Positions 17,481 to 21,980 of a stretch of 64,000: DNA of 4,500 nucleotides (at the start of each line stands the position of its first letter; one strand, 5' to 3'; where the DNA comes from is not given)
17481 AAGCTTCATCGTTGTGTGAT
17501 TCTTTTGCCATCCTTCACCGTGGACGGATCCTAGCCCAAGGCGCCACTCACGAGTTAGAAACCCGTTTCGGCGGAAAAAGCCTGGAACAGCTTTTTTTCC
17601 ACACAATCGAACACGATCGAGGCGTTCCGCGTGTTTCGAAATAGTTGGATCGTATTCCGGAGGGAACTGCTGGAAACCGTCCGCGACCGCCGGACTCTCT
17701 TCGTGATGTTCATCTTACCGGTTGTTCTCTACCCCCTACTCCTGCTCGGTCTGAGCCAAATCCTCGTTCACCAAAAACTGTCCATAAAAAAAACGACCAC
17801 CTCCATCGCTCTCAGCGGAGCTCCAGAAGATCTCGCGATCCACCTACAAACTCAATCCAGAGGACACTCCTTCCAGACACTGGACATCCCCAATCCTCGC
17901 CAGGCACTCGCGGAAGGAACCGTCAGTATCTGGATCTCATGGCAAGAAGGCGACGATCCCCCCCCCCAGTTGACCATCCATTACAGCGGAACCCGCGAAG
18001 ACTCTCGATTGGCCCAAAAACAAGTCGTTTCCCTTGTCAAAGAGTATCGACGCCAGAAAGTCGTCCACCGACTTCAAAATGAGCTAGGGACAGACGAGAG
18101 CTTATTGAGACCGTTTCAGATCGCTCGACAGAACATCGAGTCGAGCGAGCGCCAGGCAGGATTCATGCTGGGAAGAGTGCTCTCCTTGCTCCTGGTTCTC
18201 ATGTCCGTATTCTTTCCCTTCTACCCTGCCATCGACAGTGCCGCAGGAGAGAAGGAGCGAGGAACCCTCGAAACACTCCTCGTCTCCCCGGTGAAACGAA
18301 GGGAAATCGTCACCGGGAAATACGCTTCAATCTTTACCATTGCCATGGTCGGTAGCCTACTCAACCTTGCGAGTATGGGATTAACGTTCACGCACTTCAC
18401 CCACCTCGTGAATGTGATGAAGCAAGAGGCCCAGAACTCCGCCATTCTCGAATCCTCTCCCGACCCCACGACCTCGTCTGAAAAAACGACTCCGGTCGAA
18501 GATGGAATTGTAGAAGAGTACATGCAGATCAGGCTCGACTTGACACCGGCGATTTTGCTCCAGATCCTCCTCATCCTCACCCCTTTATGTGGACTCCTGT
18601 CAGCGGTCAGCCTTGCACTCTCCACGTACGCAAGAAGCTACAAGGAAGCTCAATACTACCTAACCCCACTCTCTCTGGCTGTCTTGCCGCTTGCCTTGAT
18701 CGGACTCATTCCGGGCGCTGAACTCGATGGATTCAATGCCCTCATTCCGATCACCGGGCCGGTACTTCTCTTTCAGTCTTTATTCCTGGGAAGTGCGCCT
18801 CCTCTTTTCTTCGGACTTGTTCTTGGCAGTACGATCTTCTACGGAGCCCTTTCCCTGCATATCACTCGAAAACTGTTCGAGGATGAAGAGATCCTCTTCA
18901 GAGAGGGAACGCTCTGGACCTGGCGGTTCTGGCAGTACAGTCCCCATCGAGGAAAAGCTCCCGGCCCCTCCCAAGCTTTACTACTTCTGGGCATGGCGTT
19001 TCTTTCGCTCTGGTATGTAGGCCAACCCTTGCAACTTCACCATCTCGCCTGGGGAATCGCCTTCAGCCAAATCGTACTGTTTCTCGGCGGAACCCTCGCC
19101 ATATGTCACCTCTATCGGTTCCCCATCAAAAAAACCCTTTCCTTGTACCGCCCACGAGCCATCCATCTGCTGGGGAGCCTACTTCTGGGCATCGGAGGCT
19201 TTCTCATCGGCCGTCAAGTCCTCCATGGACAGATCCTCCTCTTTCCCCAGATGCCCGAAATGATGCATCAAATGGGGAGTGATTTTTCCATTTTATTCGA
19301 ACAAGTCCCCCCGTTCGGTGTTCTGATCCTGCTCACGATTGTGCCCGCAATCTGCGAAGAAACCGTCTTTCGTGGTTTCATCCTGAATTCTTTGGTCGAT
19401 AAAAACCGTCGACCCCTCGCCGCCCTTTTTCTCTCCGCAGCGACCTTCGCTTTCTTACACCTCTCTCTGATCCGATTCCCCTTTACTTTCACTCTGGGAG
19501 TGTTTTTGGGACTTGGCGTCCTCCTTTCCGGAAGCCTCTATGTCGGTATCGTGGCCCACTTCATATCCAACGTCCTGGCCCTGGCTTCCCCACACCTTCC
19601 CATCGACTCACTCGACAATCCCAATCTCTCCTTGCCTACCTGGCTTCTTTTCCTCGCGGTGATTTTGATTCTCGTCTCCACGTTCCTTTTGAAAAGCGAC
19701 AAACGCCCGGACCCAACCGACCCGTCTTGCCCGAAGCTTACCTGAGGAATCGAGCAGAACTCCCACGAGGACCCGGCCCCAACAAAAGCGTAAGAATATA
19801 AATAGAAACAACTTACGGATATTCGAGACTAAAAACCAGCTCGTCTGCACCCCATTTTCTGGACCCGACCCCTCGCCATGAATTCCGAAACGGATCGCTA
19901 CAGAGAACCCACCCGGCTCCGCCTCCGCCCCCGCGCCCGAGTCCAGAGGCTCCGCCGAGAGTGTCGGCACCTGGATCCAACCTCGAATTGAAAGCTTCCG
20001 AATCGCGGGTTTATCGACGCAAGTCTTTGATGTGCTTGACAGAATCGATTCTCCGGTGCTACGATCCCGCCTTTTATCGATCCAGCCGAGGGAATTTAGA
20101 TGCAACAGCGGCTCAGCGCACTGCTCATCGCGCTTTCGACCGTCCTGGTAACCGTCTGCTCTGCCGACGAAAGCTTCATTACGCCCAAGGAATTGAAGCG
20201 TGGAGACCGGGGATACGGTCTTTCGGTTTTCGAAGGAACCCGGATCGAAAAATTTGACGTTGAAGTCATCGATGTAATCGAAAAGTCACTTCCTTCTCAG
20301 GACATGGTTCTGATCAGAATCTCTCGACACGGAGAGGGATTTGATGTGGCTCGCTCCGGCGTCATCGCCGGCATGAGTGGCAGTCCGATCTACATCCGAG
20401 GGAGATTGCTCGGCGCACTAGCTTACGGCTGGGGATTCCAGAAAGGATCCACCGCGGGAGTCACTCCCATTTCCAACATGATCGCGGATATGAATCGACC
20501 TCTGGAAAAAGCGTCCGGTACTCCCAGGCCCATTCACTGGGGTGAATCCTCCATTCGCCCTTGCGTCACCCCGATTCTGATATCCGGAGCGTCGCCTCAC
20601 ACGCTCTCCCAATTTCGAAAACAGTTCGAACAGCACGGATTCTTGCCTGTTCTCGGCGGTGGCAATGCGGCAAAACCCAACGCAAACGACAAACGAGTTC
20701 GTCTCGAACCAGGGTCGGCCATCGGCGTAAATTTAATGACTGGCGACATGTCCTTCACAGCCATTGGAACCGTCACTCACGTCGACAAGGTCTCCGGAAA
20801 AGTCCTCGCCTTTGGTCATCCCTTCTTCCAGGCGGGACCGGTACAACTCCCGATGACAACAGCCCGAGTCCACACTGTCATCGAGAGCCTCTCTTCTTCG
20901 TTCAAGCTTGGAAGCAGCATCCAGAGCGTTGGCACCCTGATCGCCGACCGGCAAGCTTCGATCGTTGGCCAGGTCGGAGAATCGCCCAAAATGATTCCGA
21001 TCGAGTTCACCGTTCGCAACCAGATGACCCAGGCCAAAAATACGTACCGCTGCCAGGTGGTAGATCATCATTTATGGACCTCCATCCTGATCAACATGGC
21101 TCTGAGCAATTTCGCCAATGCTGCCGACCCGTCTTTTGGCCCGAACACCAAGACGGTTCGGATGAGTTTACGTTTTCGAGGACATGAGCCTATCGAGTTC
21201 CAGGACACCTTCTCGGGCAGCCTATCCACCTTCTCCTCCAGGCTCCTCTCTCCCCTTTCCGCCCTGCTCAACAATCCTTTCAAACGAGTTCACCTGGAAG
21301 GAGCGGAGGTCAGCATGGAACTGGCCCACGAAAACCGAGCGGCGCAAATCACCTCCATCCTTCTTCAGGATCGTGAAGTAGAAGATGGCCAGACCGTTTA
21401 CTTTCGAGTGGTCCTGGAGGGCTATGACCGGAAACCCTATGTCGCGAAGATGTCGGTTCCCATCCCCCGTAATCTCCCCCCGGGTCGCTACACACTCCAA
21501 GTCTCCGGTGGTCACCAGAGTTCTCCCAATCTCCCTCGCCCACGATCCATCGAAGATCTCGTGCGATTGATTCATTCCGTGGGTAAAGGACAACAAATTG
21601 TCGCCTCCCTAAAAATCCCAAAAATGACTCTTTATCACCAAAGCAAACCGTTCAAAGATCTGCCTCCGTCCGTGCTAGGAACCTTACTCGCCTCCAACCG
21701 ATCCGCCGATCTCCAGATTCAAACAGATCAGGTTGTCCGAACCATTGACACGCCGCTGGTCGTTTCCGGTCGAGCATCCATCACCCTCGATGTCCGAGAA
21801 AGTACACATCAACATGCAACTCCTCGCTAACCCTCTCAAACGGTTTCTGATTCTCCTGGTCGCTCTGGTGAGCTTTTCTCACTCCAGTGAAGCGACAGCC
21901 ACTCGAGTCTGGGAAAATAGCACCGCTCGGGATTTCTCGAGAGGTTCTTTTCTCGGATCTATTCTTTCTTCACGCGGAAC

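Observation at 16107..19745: Orphan QueE-like radical SAM enzyme tightly linked to an ABC ATPase and an ABC-2 permease::CPBP protease fusion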

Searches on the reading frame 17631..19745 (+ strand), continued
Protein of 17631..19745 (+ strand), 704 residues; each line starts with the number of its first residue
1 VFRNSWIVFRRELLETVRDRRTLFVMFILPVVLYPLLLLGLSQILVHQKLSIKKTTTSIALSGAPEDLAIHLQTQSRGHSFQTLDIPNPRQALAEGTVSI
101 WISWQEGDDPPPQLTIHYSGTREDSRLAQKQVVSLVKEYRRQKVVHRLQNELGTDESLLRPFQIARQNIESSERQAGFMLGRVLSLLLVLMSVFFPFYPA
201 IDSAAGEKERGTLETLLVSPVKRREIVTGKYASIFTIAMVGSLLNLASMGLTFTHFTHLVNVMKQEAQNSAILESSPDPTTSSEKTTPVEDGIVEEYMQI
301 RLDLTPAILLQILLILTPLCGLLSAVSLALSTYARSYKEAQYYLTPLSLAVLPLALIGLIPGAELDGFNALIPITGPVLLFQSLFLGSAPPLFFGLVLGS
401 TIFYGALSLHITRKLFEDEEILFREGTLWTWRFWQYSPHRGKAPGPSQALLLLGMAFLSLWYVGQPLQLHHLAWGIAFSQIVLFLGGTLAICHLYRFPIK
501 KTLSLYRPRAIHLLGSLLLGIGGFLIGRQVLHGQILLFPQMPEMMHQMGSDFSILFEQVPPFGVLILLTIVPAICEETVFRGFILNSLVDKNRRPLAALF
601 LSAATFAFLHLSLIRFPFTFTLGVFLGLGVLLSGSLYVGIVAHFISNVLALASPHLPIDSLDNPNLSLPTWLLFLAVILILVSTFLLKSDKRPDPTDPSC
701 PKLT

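Call 46: search_protein_families(library=pfam, proteins=[L020:8219-9508:+, L020:4106-4891:+, L027:8164-9162:+, L020:2995-3822:+, L024:41-865:+, L035:3249-4070:+, L023:5944-7782:+, L023:2124-3008:+, L012:1372-2163:+], max_evalue=0.0001)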
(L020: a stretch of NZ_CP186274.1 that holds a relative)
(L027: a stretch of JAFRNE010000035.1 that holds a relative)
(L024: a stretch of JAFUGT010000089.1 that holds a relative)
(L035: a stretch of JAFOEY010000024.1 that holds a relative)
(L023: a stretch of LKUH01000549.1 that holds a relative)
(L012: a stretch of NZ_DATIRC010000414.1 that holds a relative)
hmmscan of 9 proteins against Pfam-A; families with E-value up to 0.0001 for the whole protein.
L020:8219-9508:+ (429 aa): 2 families
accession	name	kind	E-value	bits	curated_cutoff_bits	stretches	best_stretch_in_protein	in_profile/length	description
PF01979.26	Amidohydro_1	-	2.4e-29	103.1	25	1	53-415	2-345/345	Amidohydrolase family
PF07969.17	Amidohydro_3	-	6.9e-14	52.6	29.7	1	300-415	356-471/472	Amidohydrolase family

L020:4106-4891:+ (261 aa): 2 families
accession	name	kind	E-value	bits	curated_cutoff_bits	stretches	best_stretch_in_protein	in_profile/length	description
PF19288.4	CofH_C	-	3.4e-34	117.8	27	1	135-248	3-120/125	CofH/MqnC C-terminal region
PF04055.27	Radical_SAM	-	3e-07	31.2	29.5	1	3-125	52-165/166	Radical SAM superfamily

L027:8164-9162:+ (332 aa): 1 family
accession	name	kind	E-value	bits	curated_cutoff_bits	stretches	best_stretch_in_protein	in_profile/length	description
PF01183.26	Glyco_hydro_25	-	1.6e-27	97.5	27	1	134-321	1-180/180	Glycosyl hydrolases family 25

L020:2995-3822:+ (275 aa): 1 family
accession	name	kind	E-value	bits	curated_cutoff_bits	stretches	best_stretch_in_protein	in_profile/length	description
PF02621.19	VitK2_biosynth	-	3.3e-58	197.5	26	1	5-252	1-251/252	Menaquinone biosynthesis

L024:41-865:+ (274 aa): 1 family
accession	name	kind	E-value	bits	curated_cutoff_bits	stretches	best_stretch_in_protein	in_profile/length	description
PF02517.21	Rce1-like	-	1.5e-19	70.5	22.4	1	76-163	3-93/93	Type II CAAX prenyl endopeptidase Rce1-like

L035:3249-4070:+ (273 aa): 1 family
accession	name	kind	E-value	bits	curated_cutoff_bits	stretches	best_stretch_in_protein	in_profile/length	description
PF01746.26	tRNA_m1G_MT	-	1e-59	202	27.3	2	115-262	50-195/195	tRNA (Guanine-1)-methyltransferase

L023:5944-7782:+ (612 aa): 4 families
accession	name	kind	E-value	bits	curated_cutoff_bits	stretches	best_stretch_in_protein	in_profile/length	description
PF01380.27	SIS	-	1.6e-62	209.5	25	2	294-420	2-129/131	SIS domain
PF13522.11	GATase_6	-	1.3e-15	58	27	1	68-194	11-128/130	Glutamine amidotransferase domain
PF13537.11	GATase_7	-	2.9e-11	43.9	25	1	88-200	14-121/123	Glutamine amidotransferase domain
PF13580.11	SIS_2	-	4.5e-05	23.9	27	0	327-378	87-137/138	SIS domain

L023:2124-3008:+ (294 aa): 3 families
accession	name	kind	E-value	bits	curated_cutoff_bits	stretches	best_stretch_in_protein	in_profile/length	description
PF05343.19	Peptidase_M42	-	2.7e-86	289.7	23.2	1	1-275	17-291/292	M42 glutamyl aminopeptidase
PF01546.33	Peptidase_M20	-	4.6e-09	36.9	24.6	1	115-281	33-204/206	Peptidase family M20/M25/M40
PF02127.20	Peptidase_M18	-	4.1e-05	23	24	0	169-280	313-431/432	Aminopeptidase I zinc metalloprotease (M18)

L012:1372-2163:+ (263 aa): 7 families
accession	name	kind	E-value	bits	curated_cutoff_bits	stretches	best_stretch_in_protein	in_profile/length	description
PF00005.33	ABC_tran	-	8.7e-33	114.3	25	1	30-178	2-137/137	ABC transporter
PF13304.12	AAA_21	-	4.1e-09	37.4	27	0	43-65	3-25/304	AAA domain, putative AbiEii toxin, Type IV TA system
PF02463.25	SMC_N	-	1.7e-07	31.3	40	1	42-205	27-196/220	RecF/RecN/SMC N terminal domain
PF13175.12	AAA_15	-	3.9e-07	30.5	32.1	1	15-90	7-79/374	AAA ATPase domain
PF00004.35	AAA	-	1.2e-05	26.2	21.2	0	42-175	1-65/131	ATPase family associated with various cellular activities (AAA)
PF13476.12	AAA_23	-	3e-05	25.2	27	1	33-156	16-130/201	AAA domain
PF13401.12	AAA_22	-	8.8e-05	23.3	27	0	40-197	6-109/130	AAA domain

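Call 47: search_protein_families(library=padloc, proteins=[window:17631-19745:+], max_evalue=0.001)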
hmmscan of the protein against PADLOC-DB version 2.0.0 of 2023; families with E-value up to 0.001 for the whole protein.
window:17631-19745:+ (704 aa): 0 families

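Call 58: predict_structure(alignment_id=A2)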
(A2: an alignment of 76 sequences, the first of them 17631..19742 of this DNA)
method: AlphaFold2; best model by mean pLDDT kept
length: 704 residues; sequences in the alignment: 76
mean_pLDDT: 88.8   pTM: 0.85
mean pLDDT of the five models: 88.8, 87.2, 86.9, 86.5, 85.7
residues with pLDDT >= 90: 479; 70-90: 157; 50-70: 62; < 50: 6
segments of 3 or more residues with pLDDT < 50: 700-704
pLDDT, mean of each block of 10 residues (from residue 1): 95 94 87 81 73 81 95 86 95 95 87 95 93 94 90 74 94 92 94 94 83 76 93 97 93 91 90 74 57 80 93 98 97 91 92 93 90 96 95 97 97 89 64 56 87 93 93 97 97 94 95 98 96 85 82 93 97 98 94 86 95 88 98 97 97 70 79 97 95 63 42
secondary structure, 60 per line:
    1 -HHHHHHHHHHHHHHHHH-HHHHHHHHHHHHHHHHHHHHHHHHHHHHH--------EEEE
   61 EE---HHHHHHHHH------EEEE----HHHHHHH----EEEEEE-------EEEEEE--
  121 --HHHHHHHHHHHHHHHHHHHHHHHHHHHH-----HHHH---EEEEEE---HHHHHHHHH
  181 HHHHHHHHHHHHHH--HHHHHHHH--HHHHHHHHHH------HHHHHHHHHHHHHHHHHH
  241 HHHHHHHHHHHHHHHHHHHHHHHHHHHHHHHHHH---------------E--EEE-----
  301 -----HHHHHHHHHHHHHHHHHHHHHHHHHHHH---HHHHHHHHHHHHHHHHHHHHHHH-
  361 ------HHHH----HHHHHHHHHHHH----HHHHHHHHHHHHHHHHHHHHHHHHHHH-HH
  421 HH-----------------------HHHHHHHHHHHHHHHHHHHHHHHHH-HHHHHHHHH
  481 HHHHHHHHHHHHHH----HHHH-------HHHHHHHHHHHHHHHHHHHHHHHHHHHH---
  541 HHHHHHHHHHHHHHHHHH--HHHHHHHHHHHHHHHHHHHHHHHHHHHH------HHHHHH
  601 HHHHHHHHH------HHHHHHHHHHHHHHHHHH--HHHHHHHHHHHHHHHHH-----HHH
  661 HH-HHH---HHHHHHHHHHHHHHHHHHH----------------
elements in order (helices of 4 or more, strands of 3 or more residues): H2-18 H20-48 E57-62 H66-74 E81-84 H89-95 E100-105 E113-118 H123-150 H156-159 E163-168 H172-194 H197-204 H207-216 H223-274 E293-295 H306-333 H337-359 H367-370 H375-386 H391-417 H419-422 H446-470 H472-494 H499-502 H510-537 H541-558 H561-588 H595-609 H616-633 H636-652 H658-662 H670-688

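Call 60: fold_search(model_id=the predicted structure, library=pdb)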
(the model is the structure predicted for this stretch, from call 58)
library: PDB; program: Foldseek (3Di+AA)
matches with E <= 10: 274; with E <= 0.001: 0
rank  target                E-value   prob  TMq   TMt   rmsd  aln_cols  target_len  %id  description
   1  8z01_B                1.0e-02  1.00  0.26  0.28  13.9       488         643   12  Tribolium castaneum ABCH-9C(E224Q) mutant in complex with LMNG and ceramide(d36:1) (released 2025-04-16)
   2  8z0i_A                1.1e-02  1.00  0.25  0.28  14.1       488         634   12  Tribolium castaneum ABCH-9C(E224Q) mutant in complex with ATP (released 2025-04-16)
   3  8z0j_A                1.7e-02  1.00  0.26  0.29  14.7       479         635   11  Tribolium castaneum ABCH-9C(E224Q) mutant complexed with ATP in the presence of fenoxycarb (released 2025-04-16)
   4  8k1n_C                3.6e-02  0.97  0.21  0.27  23.2       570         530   12  mycobacterial efflux pump, substrate-bound state (released 2024-07-17)
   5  7o0y_E                4.2e-02  1.00  0.22  0.57   9.0       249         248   17  ABC transporter NosDFY, nucleotide-free in GDN (released 2022-04-13)
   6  7o12_E                5.1e-02  1.00  0.23  0.58   5.6       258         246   17  ABC transporter NosDFY, AMPPNP-bound in GDN (released 2022-04-13)
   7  8edw_A                5.3e-02  0.99  0.27  0.12  15.4       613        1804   10  Cryo-EM Structure of human ABCA7 in BPL/Ch Nanodiscs (released 2022-12-21)
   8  8k1m_B                6.7e-02  0.89  0.19  0.25  23.4       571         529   11  mycobacterial efflux pump, apo state (released 2024-07-17)
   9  7znq_y                8.8e-02  1.00  0.21  0.54  20.3       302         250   14  ABC transporter complex NosDFYL in GDN (released 2022-08-03)
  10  7qba_E                9.2e-02  1.00  0.21  0.53  10.8       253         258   17  CryoEM structure of the ABC transporter NosDFY complexed with nitrous oxide reductase NosZ (released 2022-08-03)
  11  7o0y_D                9.9e-02  0.99  0.19  0.45  21.9       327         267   17  ABC transporter NosDFY, nucleotide-free in GDN (released 2022-04-13)
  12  7qba_D                1.1e-01  1.00  0.21  0.49  10.6       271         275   15  CryoEM structure of the ABC transporter NosDFY complexed with nitrous oxide reductase NosZ (released 2022-08-03)
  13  7o17_E                2.0e-01  1.00  0.22  0.54  10.2       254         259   16  ABC transporter NosDFY E154Q, ATP-bound in lipid nanodisc (released 2022-04-13)
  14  7znq_Y                2.0e-01  1.00  0.22  0.52   8.3       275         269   16  ABC transporter complex NosDFYL in GDN (released 2022-08-03)
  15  8wbx_A                2.5e-01  0.80  0.19  0.27  30.4       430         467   11  Cryo-EM structure of the ABCG25 bound to ABA (released 2023-09-27)
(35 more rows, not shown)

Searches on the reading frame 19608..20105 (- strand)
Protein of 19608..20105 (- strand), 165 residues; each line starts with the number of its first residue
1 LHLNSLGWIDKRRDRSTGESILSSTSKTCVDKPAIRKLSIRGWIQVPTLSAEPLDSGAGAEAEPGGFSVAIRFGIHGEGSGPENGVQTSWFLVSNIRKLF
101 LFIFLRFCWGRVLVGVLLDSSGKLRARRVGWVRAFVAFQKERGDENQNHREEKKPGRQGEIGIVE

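Call 18: search_protein_families(library=pfam, proteins=[window:19608-20105:-], max_evalue=0.00001)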
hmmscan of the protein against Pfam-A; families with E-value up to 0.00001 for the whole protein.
window:19608-20105:- (165 aa): 0 families

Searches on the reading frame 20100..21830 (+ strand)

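Call 7: search_protein_families(library=pfam, proteins=[window:20100-21830:+], max_evalue=0.01)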
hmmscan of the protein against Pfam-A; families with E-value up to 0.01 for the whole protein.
window:20100-21830:+ (576 aa): 1 family
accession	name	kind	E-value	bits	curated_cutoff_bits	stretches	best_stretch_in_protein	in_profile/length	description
PF05580.18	Peptidase_S55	-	5.1e-09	36.9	25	1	41-109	126-192/210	SpoIVB peptidase S55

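Call 8: search_protein_families(library=ncbifam, proteins=[window:20100-21830:+], max_evalue=0.01)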
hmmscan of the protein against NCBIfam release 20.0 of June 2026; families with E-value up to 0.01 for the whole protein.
window:20100-21830:+ (576 aa): 1 family
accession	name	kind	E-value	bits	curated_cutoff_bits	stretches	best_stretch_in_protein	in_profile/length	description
TIGR02860.1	spore_IV_B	equivalog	5.9e-09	35.4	305.25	1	41-109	312-378/402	SpoIVB peptidase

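Call 47: search_protein_families(library=padloc, proteins=[window:20100-21830:+], max_evalue=0.001)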
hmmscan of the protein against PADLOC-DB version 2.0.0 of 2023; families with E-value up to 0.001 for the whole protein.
window:20100-21830:+ (576 aa): 0 families
